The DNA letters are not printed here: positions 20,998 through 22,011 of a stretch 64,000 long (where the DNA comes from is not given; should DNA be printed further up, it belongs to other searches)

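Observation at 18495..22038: Conserved TGTGA-N6-TCATA operator shared by radical SAM and NnrS-like genes, with a Crp/Fnr regulator between them (nitrosative-stress regulon)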

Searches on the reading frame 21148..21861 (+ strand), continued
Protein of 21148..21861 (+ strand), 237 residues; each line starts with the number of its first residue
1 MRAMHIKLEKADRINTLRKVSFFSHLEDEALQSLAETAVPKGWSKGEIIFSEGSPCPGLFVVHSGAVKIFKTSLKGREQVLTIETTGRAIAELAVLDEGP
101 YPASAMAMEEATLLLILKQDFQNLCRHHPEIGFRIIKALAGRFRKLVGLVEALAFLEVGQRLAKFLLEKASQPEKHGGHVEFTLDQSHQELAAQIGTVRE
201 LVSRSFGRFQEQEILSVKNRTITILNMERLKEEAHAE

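Call 49: search_solved_structures(query=A2, max_evalue=0.00001)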
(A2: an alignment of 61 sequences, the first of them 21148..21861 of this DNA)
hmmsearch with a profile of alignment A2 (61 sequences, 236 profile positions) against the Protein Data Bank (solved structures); distinct sequences matched with E-value up to 0.00001: 150 (the best 60 are shown).
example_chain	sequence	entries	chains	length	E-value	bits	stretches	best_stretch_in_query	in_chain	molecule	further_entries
3i54_A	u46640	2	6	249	2.6e-42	147.7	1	10-231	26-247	Transcriptional regulator, Crp/Fnr family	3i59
3d0s_A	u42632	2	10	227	2.9e-42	147.6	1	12-231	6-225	TRANSCRIPTIONAL REGULATORY PROTEIN | PROBABLE TRANSCRIPTIONAL REGULATORY PROTEIN (PROBABLY CRP/ FNR-FAMILY)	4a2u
3mzh_A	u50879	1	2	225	3.6e-42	147.3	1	12-231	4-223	PROBABLE TRANSCRIPTIONAL REGULATORY PROTEIN (PROBABLY CRP/FNR-FAMILY)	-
3h3u_A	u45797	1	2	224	4.1e-42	147.1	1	12-231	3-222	PROBABLE TRANSCRIPTIONAL REGULATORY PROTEIN (PROBABLY CRP/FNR-FAMILY)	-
3r6s_A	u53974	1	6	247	1.8e-41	145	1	10-231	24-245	transcription regulator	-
4byy_A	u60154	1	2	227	1.9e-41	144.9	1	12-231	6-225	TRANSCRIPTIONAL REGULATOR, CRP/FNR FAMILY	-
4cyd_A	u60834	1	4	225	2.2e-41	144.7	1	12-231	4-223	PROBABLE TRANSCRIPTION REGULATOR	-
7ets_A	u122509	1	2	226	9.2e-38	132.8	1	14-228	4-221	Crp/Fnr family transcriptional regulator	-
4ev0_A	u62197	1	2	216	2.6e-34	121.6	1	16-229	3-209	Transcription regulator, Crp family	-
9ya0_MA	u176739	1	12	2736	7.2e-34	120.1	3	9-119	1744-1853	PCR12, TGME49_219070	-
3fx3_A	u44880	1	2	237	4.4e-33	117.5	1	10-234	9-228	Cyclic nucleotide-binding protein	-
3h3z_A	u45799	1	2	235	5.8e-33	117.1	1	13-234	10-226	Cyclic nucleotide-binding protein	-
3dkw_A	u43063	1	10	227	3.8e-32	114.5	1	10-229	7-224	DNR protein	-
7pza_A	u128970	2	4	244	1.4e-30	109.3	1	14-218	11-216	Putative cAMP-binding protein-catabolite gene activator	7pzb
4bh9_A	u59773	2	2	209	2.8e-28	101.8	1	25-223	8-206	cAMP-activated global transcriptional regulator CRP | CAMP RECEPTOR PROTEIN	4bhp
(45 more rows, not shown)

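Call 54: find_encoding_contigs(protein=P0001, flank=10000, max_places=2)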
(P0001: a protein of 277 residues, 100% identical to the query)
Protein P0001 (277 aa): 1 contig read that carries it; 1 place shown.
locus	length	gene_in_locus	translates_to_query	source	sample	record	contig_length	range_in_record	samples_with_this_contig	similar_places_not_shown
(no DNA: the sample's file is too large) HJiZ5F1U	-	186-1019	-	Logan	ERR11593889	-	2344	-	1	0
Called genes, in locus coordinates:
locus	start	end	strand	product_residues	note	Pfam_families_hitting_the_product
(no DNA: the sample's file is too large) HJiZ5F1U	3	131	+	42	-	?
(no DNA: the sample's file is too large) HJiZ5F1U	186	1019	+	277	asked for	PF00027:cNMP_binding, PF00325:Crp (faint), PF13545:HTH_Crp_2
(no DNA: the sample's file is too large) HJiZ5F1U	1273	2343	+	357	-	?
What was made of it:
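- Tried and rejected: The window's own contig could not be retrieved either (call 54).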
